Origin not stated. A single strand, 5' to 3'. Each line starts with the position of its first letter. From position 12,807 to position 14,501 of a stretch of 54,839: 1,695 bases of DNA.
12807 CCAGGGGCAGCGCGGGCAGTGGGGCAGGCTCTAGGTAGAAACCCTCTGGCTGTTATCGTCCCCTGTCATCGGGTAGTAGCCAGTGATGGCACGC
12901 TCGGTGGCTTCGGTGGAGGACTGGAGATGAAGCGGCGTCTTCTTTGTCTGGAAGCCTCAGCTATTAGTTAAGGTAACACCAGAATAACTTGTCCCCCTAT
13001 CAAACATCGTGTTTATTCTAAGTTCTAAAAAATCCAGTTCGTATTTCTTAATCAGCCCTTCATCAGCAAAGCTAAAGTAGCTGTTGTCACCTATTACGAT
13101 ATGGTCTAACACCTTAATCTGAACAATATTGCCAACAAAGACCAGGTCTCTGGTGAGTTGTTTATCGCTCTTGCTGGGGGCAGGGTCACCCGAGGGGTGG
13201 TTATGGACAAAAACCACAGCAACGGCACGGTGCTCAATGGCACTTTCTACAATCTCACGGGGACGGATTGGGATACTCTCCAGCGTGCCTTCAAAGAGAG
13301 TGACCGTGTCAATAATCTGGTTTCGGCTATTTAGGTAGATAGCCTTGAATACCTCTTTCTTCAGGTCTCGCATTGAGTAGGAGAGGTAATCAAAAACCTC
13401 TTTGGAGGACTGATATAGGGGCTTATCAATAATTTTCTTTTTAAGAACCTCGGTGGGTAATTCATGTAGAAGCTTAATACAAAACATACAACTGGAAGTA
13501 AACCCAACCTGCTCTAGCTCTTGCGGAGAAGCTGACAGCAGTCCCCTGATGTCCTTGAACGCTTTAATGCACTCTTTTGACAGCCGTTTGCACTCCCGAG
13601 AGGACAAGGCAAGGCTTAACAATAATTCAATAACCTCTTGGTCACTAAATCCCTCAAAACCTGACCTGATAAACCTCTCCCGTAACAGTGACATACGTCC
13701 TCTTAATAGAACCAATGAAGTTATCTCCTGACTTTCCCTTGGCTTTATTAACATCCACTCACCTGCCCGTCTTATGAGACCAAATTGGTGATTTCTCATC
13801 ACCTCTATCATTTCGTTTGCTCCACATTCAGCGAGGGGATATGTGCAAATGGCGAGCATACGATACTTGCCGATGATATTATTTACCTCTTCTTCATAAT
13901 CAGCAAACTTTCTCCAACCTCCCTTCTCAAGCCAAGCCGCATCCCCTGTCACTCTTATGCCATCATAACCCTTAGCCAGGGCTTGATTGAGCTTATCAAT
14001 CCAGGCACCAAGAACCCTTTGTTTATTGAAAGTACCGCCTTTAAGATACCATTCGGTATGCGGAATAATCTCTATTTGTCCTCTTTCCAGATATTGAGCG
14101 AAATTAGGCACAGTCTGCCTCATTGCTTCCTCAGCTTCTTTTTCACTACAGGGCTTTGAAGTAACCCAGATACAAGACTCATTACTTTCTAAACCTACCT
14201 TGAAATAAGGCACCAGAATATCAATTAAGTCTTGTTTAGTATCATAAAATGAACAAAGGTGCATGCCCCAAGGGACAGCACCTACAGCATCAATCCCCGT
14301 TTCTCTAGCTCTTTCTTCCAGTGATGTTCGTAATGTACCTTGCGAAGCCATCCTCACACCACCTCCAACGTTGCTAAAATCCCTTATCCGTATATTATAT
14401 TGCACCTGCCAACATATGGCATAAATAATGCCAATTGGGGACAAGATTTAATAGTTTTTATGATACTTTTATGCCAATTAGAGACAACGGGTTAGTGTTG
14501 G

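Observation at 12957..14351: MEDS sensor domain fused to a complete RadC/JAB module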

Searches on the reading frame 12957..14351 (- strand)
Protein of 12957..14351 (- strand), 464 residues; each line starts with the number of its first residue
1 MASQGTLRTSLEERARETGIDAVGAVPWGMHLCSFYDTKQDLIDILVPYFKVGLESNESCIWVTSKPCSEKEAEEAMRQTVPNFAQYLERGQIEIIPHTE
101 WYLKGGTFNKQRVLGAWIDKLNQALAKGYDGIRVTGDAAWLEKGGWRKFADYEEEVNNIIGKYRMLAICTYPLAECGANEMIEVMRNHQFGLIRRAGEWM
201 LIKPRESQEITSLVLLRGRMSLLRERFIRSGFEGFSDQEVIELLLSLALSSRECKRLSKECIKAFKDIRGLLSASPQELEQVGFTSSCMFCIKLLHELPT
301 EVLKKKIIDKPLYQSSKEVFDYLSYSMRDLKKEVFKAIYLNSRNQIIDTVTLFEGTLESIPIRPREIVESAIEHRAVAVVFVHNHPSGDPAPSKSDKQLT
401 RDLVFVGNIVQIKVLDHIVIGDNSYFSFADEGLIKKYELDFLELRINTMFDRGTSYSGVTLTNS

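Call 3: search_protein_families(library=pfam, proteins=[window:12957-14351:-], max_evalue=0.01)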
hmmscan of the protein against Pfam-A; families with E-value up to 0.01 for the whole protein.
window:12957-14351:- (464 aa): 4 families
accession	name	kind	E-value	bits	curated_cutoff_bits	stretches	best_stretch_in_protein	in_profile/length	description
PF14417.12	MEDS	-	1.3e-49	168.6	29.8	1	31-189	2-161/161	MEDS: MEthanogen/methylotroph, DcmR Sensory domain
PF04002.20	RadC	-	2.3e-43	147.4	22.1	1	314-433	2-121/121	RadC-like JAB domain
PF20582.4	UPF0758_N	-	3.3e-05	24.3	27.1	1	224-282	11-68/77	UPF0758 N-terminal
PF14464.11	Prok-JAB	-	0.00054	20.3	25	1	329-408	15-95/114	Prokaryotic homologs of the JAB domain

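Call 4: search_protein_families(library=ncbifam, proteins=[window:12957-14351:-], max_evalue=0.01)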
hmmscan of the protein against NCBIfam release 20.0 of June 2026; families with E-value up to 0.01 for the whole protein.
window:12957-14351:- (464 aa): 4 families
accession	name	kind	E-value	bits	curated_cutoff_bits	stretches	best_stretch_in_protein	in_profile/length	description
NF000642.1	PRK00024.1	equivalog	8.6e-58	195.5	180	1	224-434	1-212/212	RadC family protein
TIGR00608.1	radc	subfamily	8.3e-51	172.8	133.85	1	223-434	2-218/218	RadC family protein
NF041045.1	RsbA_anti_sig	subfamily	1.4e-06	27.8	210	1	31-188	3-145/303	anti-sigma factor RsbA family regulatory protein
NF041370.1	desamp_Halo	equivalog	0.0034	17.3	130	1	366-400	65-99/133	desampylase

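Call 5: find_homologous_proteins(query=window:12957-14351:-, max_evalue=0.00001)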
Query window:12957-14351:- (464 aa): 2648 proteins with E <= 0.00001 among 8000 candidates; the best 120 are listed.
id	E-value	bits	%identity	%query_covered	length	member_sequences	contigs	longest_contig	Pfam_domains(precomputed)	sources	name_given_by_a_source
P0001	0.0e+0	1045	99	100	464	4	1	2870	PF04002.21,PF14417.13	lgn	-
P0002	8.3e-214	729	67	100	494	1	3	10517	PF04002.21,PF14417.13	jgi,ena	-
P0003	1.2e-207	708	68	95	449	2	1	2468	PF04002.21,PF14417.13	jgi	-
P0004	3.4e-206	704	67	95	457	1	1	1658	PF04002.21,PF14417.13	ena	-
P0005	7.1e-204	696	66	96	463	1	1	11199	PF04002.21,PF14417.13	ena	-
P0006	4.1e-203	693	65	98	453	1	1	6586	PF04002.21,PF14417.13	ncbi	-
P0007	2.2e-202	691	68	55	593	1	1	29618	PF04002.21,PF14464.12,PF14417.13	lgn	-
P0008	1.3e-201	688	67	96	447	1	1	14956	PF04002.21,PF14417.13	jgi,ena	-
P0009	3.9e-201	687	66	96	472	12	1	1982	PF04002.21,PF14417.13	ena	-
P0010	7.6e-201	686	65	96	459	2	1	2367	PF04002.21,PF14417.13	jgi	jgi:DNA repair protein RadC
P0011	1.3e-200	685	63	97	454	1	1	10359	PF04002.21,PF14417.13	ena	-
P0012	7.3e-199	679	67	55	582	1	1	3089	PF04002.21,PF14417.13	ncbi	-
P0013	8.8e-199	679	64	96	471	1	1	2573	PF04002.21,PF14417.13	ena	-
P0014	1.4e-198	678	67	55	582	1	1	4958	PF04002.21,PF14417.13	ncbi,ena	-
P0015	1.9e-198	678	65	96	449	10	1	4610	PF04002.21,PF14417.13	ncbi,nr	ncbi:MAG: DNA repair protein RadC [Dehalococcoidales bacterium]|nr:DNA repair protein RadC [Dehaloco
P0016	1.6e-197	675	64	96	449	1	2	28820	PF04002.21,PF14417.13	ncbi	ncbi:DNA repair protein RadC [Chloroflexota bacterium]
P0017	1.5e-196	672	66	96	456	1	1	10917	PF04002.21,PF14417.13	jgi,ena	-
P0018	2.6e-196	671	62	63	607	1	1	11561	PF04002.21,PF14417.13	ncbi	-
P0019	1.2e-195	669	64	96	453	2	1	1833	PF04002.21,PF14417.13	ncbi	-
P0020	7.9e-194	663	67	54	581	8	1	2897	PF04002.21,PF14417.13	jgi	-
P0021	4.6e-193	660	64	95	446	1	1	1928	PF04002.21,PF14417.13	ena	-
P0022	7.7e-193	660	62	96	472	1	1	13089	PF04002.21,PF14417.13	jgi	-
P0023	1.2e-192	659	63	96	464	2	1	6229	PF04002.21,PF14417.13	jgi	jgi:DNA repair protein RadC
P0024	4.8e-192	657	64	55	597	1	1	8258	PF04002.21,PF13188.14,PF14417.13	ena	-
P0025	1.9e-191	655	64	95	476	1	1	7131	PF04002.21,PF14417.13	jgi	-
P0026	8.5e-191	653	63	95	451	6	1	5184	PF04002.21,PF14417.13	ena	-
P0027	2.4e-190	651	62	94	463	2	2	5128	PF04002.21,PF14417.13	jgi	jgi:DNA repair protein RadC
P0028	1.2e-189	649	61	54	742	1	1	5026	PF08447.19,PF04002.21,PF13426.14,PF13188.14,PF14417.13,PF08448.17,PF00989.32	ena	-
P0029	7.2e-187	640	61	53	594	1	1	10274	PF04002.21,PF14417.13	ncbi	-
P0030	1.9e-185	635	65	54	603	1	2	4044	PF08447.19,PF04002.21,PF13426.14,PF14417.13,PF00989.32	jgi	jgi:DNA repair protein RadC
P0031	3.2e-184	631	70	51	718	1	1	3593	PF04002.21,PF14417.13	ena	-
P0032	1.4e-183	629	66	51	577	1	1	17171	PF04002.21,PF13426.14,PF13188.14,PF14417.13,PF00989.32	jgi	jgi:DNA repair protein RadC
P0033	2.7e-182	625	61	93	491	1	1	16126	PF04002.21,PF14417.13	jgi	jgi:DNA repair protein RadC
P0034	3.5e-182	624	62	95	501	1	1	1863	PF04002.21,PF14417.13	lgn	-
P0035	1.5e-180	619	61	93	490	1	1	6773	PF04002.21,PF14417.13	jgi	jgi:DNA repair protein RadC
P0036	1.1e-179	616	62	97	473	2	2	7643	PF04002.21,PF14417.13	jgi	jgi:DNA repair protein RadC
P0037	2.7e-179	615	66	50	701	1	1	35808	PF08447.19,PF04002.21,PF13426.14,PF13188.14,PF12860.14,PF14417.13,PF08448.17,PF00989.32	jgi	jgi:DNA repair protein RadC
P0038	7.2e-179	613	63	55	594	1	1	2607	PF04002.21,PF13188.14,PF14417.13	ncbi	-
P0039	8.3e-179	613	67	45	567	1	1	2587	PF04002.21,PF13426.14,PF14417.13,PF00989.32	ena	-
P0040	3.9e-178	611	60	56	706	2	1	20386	PF08447.19,PF04002.21,PF13426.14,PF13188.14,PF14417.13,PF08448.17,PF00989.32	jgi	jgi:DNA repair protein RadC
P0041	5.2e-178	611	64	52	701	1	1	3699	PF08447.19,PF04002.21,PF13426.14,PF13188.14,PF14417.13,PF20582.5,PF08448.17,PF00989.32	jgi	-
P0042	8.2e-178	610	58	54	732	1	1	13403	PF04002.21,PF14417.13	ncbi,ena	-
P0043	3.9e-177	608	64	52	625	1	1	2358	PF04002.21,PF13188.14,PF14417.13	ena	-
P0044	1.6e-176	606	64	50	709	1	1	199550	PF08447.19,PF04002.21,PF13426.14,PF13188.14,PF14417.13,PF08448.17,PF00989.32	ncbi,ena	-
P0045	3.9e-176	604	62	52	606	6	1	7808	PF04002.21,PF13426.14,PF14417.13,PF00989.32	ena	-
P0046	4.5e-176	604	59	93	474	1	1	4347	PF04002.21,PF14417.13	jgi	jgi:DNA repair protein RadC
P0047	6.0e-176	604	59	54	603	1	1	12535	PF04002.21,PF13426.14,PF13188.14,PF14417.13,PF00989.32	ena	-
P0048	3.6e-175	601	62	53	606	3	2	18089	PF04002.21,PF13426.14,PF13188.14,PF14417.13,PF00989.32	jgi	jgi:DNA repair protein RadC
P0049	4.7e-174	598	58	95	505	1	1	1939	PF04002.21,PF14417.13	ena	-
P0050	9.6e-174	597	66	50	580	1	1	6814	PF04002.21,PF13426.14,PF14417.13,PF08448.17,PF00989.32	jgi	jgi:DNA repair protein RadC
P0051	3.0e-173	595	57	96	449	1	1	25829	PF04002.21,PF14417.13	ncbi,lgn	-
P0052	1.3e-172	593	62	52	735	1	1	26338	PF08447.19,PF04002.21,PF13426.14,PF13188.14,PF14417.13,PF08448.17,PF00989.32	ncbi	-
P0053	1.4e-172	593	58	95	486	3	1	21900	PF04002.21,PF14464.12,PF14417.13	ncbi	-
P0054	3.5e-172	591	58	93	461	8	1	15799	PF04002.21,PF14417.13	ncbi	-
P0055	3.7e-172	591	57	97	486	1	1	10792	PF04002.21,PF14417.13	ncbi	-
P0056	4.5e-171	588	59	54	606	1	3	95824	PF04002.21,PF13426.14,PF14417.13,PF00989.32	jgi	jgi:DNA repair protein RadC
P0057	4.2e-170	585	61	50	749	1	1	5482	PF08447.19,PF04002.21,PF13426.14,PF13188.14,PF14417.13,PF08448.17,PF00989.32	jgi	jgi:DNA repair protein RadC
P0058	1.3e-169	583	57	93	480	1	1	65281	PF04002.21,PF14417.13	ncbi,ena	ncbi:MAG: DNA repair protein RadC [Dehalococcoidales bacterium]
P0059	1.1e-168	580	67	40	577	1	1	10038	PF04002.21,PF14417.13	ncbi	ncbi:hypothetical protein ES707_09850 [subsurface metagenome]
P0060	2.0e-167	576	57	94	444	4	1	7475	PF04002.21,PF14417.13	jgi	-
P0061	2.1e-163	562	56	94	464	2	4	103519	PF04002.21,PF14417.13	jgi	-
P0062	8.4e-162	557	55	94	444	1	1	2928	PF04002.21,PF14417.13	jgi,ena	-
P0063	8.8e-162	557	56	94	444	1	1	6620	PF04002.21,PF14417.13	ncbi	ncbi:MAG: DNA repair protein RadC [Chloroflexota bacterium]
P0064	1.0e-161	557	58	91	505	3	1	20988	PF04002.21,PF14417.13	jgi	jgi:DNA repair protein RadC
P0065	1.4e-161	556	64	81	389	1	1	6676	PF04002.21,PF14417.13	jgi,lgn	-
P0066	6.8e-161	554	57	93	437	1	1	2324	PF04002.21,PF14417.13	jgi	-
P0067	1.3e-159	550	55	94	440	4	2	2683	PF04002.21,PF14417.13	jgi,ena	-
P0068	3.6e-159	549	56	94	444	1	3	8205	PF04002.21,PF14417.13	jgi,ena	-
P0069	2.2e-158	546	54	93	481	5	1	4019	PF04002.21,PF14417.13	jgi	jgi:DNA repair protein RadC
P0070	3.0e-157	542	55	94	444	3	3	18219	PF04002.21,PF14417.13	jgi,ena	-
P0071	1.5e-156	540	54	95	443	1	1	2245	PF04002.21,PF14417.13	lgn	-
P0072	2.0e-155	536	55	95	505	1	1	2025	PF04002.21,PF14417.13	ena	-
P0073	4.9e-155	535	54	93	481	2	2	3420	PF04002.21,PF14417.13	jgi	jgi:DNA repair protein RadC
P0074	1.8e-154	533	59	86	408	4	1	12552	PF04002.21,PF14417.13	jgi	-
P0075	2.3e-154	533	52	94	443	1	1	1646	PF04002.21,PF14417.13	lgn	-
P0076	6.5e-152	525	58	59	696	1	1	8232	PF08447.19,PF04002.21,PF13426.14,PF13188.14,PF12860.14,PF14417.13,PF08448.17,PF00989.32,PF14598.13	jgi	jgi:DNA repair protein RadC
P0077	1.7e-151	523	53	96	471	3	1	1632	PF04002.21,PF14464.12,PF14417.13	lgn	-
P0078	9.0e-151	521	54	93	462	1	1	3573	PF04002.21,PF14417.13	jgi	jgi:DNA repair protein RadC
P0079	2.8e-150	519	53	94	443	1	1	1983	PF04002.21,PF14417.13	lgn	-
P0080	5.1e-150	518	67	52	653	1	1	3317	PF08447.19,PF04002.21,PF13426.14,PF14417.13,PF08448.17,PF00989.32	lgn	-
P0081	1.3e-147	510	50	94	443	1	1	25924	PF04002.21,PF14417.13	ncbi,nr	ncbi:MAG: DNA repair protein RadC [Chloroflexi bacterium]|nr:DNA repair protein RadC [Chloroflexota 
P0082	1.9e-147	510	57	52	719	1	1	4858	PF08447.19,PF04002.21,PF13426.14,PF13188.14,PF14464.12,PF14417.13,PF08448.17,PF00989.32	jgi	jgi:DNA repair protein RadC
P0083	2.4e-147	510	49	53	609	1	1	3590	PF08447.19,PF04002.21,PF13426.14,PF13188.14,PF14464.12,PF14417.13,PF08448.17,PF00989.32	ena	-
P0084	1.2e-146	507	57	53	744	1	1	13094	PF08447.19,PF04002.21,PF13426.14,PF13188.14,PF14417.13,PF08448.17,PF00989.32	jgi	jgi:DNA repair protein RadC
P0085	1.8e-146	507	52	95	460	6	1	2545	PF04002.21,PF14417.13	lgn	-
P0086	3.5e-146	506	50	95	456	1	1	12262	PF04002.21,PF14464.12,PF14417.13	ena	-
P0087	3.1e-145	503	60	49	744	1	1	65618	PF08447.19,PF04002.21,PF13426.14,PF13188.14,PF14417.13,PF08448.17,PF00989.32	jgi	jgi:DNA repair protein RadC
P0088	2.6e-141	490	54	52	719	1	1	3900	PF08447.19,PF04002.21,PF13426.14,PF13188.14,PF14417.13,PF08448.17,PF00989.32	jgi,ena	-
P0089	2.6e-140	486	49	94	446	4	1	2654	PF04002.21,PF14464.12,PF14417.13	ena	-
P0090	7.3e-140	485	50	93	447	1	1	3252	PF04002.21,PF14417.13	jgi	jgi:DNA repair protein RadC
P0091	1.3e-138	481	64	70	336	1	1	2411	PF14417.13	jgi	-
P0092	2.7e-138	480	56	50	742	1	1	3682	PF08447.19,PF04002.21,PF13426.14,PF13188.14,PF14464.12,PF14417.13,PF08448.17,PF00989.32,PF14598.13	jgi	jgi:DNA repair protein RadC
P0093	1.6e-137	477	51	93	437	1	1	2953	PF04002.21,PF14417.13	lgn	-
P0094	4.8e-137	476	50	94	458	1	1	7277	PF04002.21,PF14417.13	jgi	jgi:DNA repair protein RadC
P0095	1.9e-136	474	49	93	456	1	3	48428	PF04002.21,PF14417.13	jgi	jgi:DNA repair protein RadC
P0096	3.7e-136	473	57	52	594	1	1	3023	PF08447.19,PF04002.21,PF13426.14,PF14417.13,PF08448.17,PF00989.32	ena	-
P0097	1.3e-132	461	49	94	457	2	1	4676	PF04002.21,PF14417.13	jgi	jgi:DNA repair protein RadC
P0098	2.2e-129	450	47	93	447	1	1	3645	PF04002.21,PF14417.13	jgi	jgi:DNA repair protein RadC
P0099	7.6e-129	449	62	50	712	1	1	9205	PF04002.21,PF13426.14,PF13188.14,PF14417.13,PF08448.17,PF00989.32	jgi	jgi:DNA repair protein RadC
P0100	2.4e-126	440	56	50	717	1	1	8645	PF08447.19,PF04002.21,PF13426.14,PF13188.14,PF14464.12,PF14417.13,PF08448.17,PF00989.32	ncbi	-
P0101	3.3e-126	440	50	61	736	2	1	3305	PF08447.19,PF04002.21,PF13426.14,PF13188.14,PF14417.13,PF08448.17,PF00989.32,PF14598.13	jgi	jgi:DNA repair protein RadC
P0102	4.9e-125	436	52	56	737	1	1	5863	PF08447.19,PF04002.21,PF13426.14,PF13188.14,PF14417.13,PF08448.17,PF00989.32,PF14598.13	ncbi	-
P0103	2.4e-124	434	54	53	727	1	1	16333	PF08447.19,PF04002.21,PF13426.14,PF13188.14,PF14417.13,PF00989.32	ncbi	-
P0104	4.5e-124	433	47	93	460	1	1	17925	PF04002.21,PF14417.13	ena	-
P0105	6.7e-124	432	66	63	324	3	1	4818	PF04002.21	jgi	jgi:DNA repair protein RadC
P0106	2.3e-123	431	63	63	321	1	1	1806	PF04002.21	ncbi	-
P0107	1.0e-122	428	54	54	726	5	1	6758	PF08447.19,PF04002.21,PF13426.14,PF13188.14,PF14417.13,PF08448.17,PF00989.32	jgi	jgi:DNA repair protein RadC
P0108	1.4e-121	425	57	50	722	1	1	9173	PF08447.19,PF04002.21,PF13426.14,PF13188.14,PF14417.13,PF08448.17,PF00989.32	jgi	jgi:DNA repair protein RadC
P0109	1.3e-120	421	68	40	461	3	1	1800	PF14417.13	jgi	-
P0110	3.4e-120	420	56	50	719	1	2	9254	PF08447.19,PF04002.21,PF13426.14,PF13188.14,PF14417.13,PF08448.17,PF00989.32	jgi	jgi:DNA repair protein RadC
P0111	1.2e-119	418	44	95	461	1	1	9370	PF04002.21,PF14417.13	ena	-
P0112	3.6e-117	410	43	94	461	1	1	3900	PF04002.21,PF14417.13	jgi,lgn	-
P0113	6.5e-116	406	49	77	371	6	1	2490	PF04002.21,PF14417.13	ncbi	-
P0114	1.3e-115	405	53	57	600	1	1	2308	PF08447.19,PF04002.21,PF13426.14,PF14417.13,PF08448.17,PF00989.32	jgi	jgi:DNA repair protein RadC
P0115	1.0e-112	395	73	51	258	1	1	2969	PF04002.21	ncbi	ncbi:hypothetical protein ES703_74130 [subsurface metagenome]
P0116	3.0e-111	391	70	53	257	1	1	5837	PF04002.21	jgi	jgi:DNA repair protein RadC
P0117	3.7e-111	390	54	72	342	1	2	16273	PF04002.21,PF14417.13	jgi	-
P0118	5.4e-111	390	73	51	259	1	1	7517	PF04002.21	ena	-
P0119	9.3e-111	389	72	52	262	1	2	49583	PF04002.21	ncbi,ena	-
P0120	1.2e-110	389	72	51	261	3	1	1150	PF04002.21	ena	-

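Call 8: search_protein_families(library=pfam, proteins=[P0007, P0012, P0018, P0028, P0037, P0044, P0042, P0031, P0109, P0091], max_evalue=0.001)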
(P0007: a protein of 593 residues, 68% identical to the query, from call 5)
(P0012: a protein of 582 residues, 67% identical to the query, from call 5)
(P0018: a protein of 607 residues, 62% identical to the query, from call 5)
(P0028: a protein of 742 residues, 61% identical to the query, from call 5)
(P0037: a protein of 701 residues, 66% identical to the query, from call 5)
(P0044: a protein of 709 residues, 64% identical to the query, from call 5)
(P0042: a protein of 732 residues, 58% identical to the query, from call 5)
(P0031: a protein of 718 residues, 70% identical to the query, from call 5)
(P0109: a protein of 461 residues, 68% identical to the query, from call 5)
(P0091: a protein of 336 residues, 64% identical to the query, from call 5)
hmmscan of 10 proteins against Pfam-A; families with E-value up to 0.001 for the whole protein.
P0007 (593 aa): 4 families
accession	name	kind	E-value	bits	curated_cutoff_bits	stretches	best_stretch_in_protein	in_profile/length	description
PF14417.12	MEDS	-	1.7e-52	178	29.8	1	20-179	1-161/161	MEDS: MEthanogen/methylotroph, DcmR Sensory domain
PF04002.20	RadC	-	1.1e-41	142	22.1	1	437-556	2-121/121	RadC-like JAB domain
PF14464.11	Prok-JAB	-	2.2e-05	24.8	25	1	449-533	12-100/114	Prokaryotic homologs of the JAB domain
PF20582.4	UPF0758_N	-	0.00063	20.2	27.1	0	347-406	11-70/77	UPF0758 N-terminal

P0012 (582 aa): 6 families
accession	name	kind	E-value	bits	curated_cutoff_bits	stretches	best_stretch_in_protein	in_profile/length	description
PF14417.12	MEDS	-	4.1e-45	153.9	29.8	1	20-179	1-161/161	MEDS: MEthanogen/methylotroph, DcmR Sensory domain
PF04002.20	RadC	-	5e-41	139.9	22.1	1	439-558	2-121/121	RadC-like JAB domain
PF00989.32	PAS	-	4.6e-05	23.8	22.6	1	241-288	24-69/113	PAS fold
PF14464.11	Prok-JAB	-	0.00025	21.3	25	1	485-540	50-95/114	Prokaryotic homologs of the JAB domain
PF13188.13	PAS_8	-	0.00041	20.6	21.8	0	209-271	1-51/65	PAS domain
PF13426.13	PAS_9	-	0.00061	20.5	27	0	239-275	13-46/103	PAS domain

P0018 (607 aa): 4 families
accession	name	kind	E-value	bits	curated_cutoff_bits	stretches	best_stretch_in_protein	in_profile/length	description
PF14417.12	MEDS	-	1.3e-50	171.8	29.8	1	26-185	1-161/161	MEDS: MEthanogen/methylotroph, DcmR Sensory domain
PF04002.20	RadC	-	2.5e-42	144.1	22.1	1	455-574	2-121/121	RadC-like JAB domain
PF08448.16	PAS_4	-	3.7e-05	24.4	23.1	1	235-344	2-110/110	PAS fold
PF14464.11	Prok-JAB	-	0.00065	20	25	0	469-556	14-95/114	Prokaryotic homologs of the JAB domain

P0028 (742 aa): 7 families
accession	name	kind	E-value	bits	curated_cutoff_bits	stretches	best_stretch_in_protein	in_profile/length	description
PF14417.12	MEDS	-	2.6e-45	154.6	29.8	1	30-189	1-161/161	MEDS: MEthanogen/methylotroph, DcmR Sensory domain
PF04002.20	RadC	-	2e-42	144.3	22.1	1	574-693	2-121/121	RadC-like JAB domain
PF13426.13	PAS_9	-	5e-19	68.9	27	2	229-333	1-103/103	PAS domain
PF08448.16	PAS_4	-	1.7e-15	57.6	23.1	1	228-336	4-110/110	PAS fold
PF00989.32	PAS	-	1.3e-10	41.7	22.6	1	220-331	2-113/113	PAS fold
PF13188.13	PAS_8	-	1.8e-09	37.6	21.8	1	219-272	1-55/65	PAS domain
PF08447.18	PAS_3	-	4.3e-06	27.3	25.6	0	242-315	2-75/89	PAS fold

P0037 (701 aa): 9 families
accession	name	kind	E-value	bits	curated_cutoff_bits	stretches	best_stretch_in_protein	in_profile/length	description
PF14417.12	MEDS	-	2.3e-46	158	29.8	1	21-179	2-161/161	MEDS: MEthanogen/methylotroph, DcmR Sensory domain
PF04002.20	RadC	-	5.5e-40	136.5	22.1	1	549-667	2-120/121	RadC-like JAB domain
PF13426.13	PAS_9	-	8.1e-32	110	27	2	221-320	6-103/103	PAS domain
PF00989.32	PAS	-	2.4e-21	76.3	22.6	2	208-307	5-101/113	PAS fold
PF08447.18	PAS_3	-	2e-18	66.9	25.6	2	230-312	3-84/89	PAS fold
PF13188.13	PAS_8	-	1.3e-13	50.7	21.8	2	333-378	8-54/65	PAS domain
PF08448.16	PAS_4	-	3.3e-10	40.6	23.1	1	223-322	12-109/110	PAS fold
PF12860.13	PAS_7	-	3.8e-05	24.2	27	0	229-326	18-115/115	PAS fold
PF14464.11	Prok-JAB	-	0.00021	21.6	25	1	563-650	14-95/114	Prokaryotic homologs of the JAB domain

P0044 (709 aa): 8 families
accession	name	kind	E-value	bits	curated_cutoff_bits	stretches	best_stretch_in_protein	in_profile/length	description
PF14417.12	MEDS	-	2.4e-46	157.9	29.8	1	22-180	1-160/161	MEDS: MEthanogen/methylotroph, DcmR Sensory domain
PF04002.20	RadC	-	5.3e-40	136.5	22.1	1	562-681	2-121/121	RadC-like JAB domain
PF13426.13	PAS_9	-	9.4e-29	100.2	27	2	219-322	3-103/103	PAS domain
PF08448.16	PAS_4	-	7.1e-14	52.4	23.1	1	341-452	1-110/110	PAS fold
PF00989.32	PAS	-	8.7e-14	51.9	22.6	2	212-320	6-113/113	PAS fold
PF13188.13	PAS_8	-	1.2e-12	47.6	21.8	2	212-267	6-60/65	PAS domain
PF08447.18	PAS_3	-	1.5e-12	48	25.6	1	231-312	2-82/89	PAS fold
PF14464.11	Prok-JAB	-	0.00017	21.9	25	1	572-657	10-100/114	Prokaryotic homologs of the JAB domain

P0042 (732 aa): 3 families
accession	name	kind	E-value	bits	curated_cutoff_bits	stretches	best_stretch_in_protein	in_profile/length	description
PF14417.12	MEDS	-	1.2e-47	162.2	29.8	1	27-186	1-161/161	MEDS: MEthanogen/methylotroph, DcmR Sensory domain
PF04002.20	RadC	-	7.6e-43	145.7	22.1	1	572-690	2-120/121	RadC-like JAB domain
PF13188.13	PAS_8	-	0.00042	20.6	21.8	0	342-409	1-56/65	PAS domain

P0031 (718 aa): 3 families
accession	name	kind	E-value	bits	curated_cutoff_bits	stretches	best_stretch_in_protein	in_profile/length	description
PF14417.12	MEDS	-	2.4e-45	154.7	29.8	1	21-179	2-161/161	MEDS: MEthanogen/methylotroph, DcmR Sensory domain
PF04002.20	RadC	-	2.5e-41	140.8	22.1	1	573-692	2-121/121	RadC-like JAB domain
PF08448.16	PAS_4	-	4e-05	24.2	23.1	1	375-470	14-109/110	PAS fold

P0109 (461 aa): 2 families
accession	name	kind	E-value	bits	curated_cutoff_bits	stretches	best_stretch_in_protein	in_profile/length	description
PF14417.12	MEDS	-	4.3e-51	173.4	29.8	1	21-180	1-161/161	MEDS: MEthanogen/methylotroph, DcmR Sensory domain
PF20582.4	UPF0758_N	-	0.00016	22.1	27.1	1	347-409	12-73/77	UPF0758 N-terminal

P0091 (336 aa): 2 families
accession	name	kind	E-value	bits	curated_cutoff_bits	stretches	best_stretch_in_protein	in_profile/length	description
PF14417.12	MEDS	-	6.7e-51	172.8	29.8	1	23-182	1-161/161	MEDS: MEthanogen/methylotroph, DcmR Sensory domain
PF20582.4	UPF0758_N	-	8.7e-05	23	27.1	1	222-283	11-72/77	UPF0758 N-terminal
